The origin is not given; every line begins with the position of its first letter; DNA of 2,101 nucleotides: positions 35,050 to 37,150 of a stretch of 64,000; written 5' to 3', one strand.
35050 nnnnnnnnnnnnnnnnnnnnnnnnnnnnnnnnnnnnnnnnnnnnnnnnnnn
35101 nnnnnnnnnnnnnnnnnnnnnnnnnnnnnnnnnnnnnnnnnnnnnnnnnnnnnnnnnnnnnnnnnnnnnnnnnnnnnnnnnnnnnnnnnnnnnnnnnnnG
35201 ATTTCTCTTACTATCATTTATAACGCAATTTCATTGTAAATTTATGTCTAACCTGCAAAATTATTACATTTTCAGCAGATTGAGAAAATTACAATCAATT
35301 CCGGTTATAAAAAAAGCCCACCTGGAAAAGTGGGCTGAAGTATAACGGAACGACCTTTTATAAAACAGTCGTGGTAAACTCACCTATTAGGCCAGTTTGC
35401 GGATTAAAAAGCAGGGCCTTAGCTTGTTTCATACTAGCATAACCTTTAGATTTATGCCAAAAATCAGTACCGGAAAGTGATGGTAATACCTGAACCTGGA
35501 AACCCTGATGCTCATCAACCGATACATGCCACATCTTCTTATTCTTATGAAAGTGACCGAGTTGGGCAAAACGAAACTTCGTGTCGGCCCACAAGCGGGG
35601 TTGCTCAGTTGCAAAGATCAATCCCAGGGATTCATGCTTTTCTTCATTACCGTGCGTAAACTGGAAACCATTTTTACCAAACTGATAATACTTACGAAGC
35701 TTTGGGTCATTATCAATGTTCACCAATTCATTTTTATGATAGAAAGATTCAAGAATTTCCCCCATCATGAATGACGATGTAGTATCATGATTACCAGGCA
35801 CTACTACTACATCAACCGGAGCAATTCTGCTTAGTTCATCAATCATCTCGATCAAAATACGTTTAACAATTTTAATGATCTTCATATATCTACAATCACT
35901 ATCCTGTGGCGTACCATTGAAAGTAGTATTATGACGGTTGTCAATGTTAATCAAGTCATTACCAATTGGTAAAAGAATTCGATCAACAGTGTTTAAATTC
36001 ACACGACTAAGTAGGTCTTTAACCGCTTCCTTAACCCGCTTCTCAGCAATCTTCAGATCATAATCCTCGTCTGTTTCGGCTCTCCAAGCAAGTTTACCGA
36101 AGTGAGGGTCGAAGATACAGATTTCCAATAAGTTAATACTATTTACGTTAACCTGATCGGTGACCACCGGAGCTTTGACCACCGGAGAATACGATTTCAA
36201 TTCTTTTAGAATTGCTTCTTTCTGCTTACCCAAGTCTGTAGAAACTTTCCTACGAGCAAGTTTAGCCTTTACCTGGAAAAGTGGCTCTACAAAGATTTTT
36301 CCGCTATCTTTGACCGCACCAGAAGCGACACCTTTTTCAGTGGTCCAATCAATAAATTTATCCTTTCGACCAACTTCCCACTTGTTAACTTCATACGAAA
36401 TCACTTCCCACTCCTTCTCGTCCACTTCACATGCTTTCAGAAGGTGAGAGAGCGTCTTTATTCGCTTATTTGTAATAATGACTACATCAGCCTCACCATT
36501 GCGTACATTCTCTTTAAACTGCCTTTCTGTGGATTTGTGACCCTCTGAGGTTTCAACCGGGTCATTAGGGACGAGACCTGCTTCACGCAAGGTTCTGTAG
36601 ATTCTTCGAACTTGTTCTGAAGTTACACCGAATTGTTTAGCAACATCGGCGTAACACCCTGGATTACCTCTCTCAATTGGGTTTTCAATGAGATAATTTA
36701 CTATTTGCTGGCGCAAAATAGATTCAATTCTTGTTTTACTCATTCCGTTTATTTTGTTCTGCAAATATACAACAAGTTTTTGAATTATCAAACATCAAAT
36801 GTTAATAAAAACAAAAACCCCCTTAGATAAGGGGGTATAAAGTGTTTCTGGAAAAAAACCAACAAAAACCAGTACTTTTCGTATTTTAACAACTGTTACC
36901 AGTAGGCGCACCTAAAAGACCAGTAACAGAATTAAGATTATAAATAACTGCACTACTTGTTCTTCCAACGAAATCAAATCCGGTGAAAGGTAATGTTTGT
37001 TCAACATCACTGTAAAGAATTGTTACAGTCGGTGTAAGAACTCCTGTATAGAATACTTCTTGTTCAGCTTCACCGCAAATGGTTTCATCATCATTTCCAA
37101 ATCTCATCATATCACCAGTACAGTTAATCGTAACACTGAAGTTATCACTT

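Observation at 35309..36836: Terminator-bracketed single-gene unit inside the structural operon: HTH domain fused to a calcineurin-like metallophosphoesterase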

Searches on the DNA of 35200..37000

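Call 92: search_rna_families(source=window, start=35200, end=37000, threshold=evalue, max_evalue=1)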
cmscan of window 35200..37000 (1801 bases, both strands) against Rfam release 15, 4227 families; matches with E-value up to 1: 8.
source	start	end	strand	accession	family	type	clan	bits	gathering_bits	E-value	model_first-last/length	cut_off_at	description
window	36807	36883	-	RF04312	trpB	Cis-reg;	-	27.3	59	0.37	1-107/107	no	trpB ncRNA motif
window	36802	36874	-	RF00519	suhB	Gene; sRNA;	CL00108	25.9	41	0.01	1-77/77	no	Makes More Granules Regulator RNA (mmgR)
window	36809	36885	-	RF01859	Phe_leader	Cis-reg; leader;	-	25.2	55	0.19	1-125/125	no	Phenylalanine leader peptide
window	35300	35370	-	RF00519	suhB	Gene; sRNA;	CL00108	22.6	41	0.074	1-77/77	no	Makes More Granules Regulator RNA (mmgR)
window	35308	35378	-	RF00057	RyhB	Gene; sRNA;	-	21.9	55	0.39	1-67/67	no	RyhB RNA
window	36809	36874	-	RF02837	anti-hemB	Gene; sRNA;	-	20.6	49.5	0.066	1-81/81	no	Burkholderia RNA 7 (anti-hemB)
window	35308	35391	-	RF00513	Trp_leader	Cis-reg; leader;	-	20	41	0.55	1-100/100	no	Tryptophan operon leader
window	35307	35349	-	RF02837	anti-hemB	Gene; sRNA;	-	17.4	49.5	0.51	1-81/81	no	Burkholderia RNA 7 (anti-hemB)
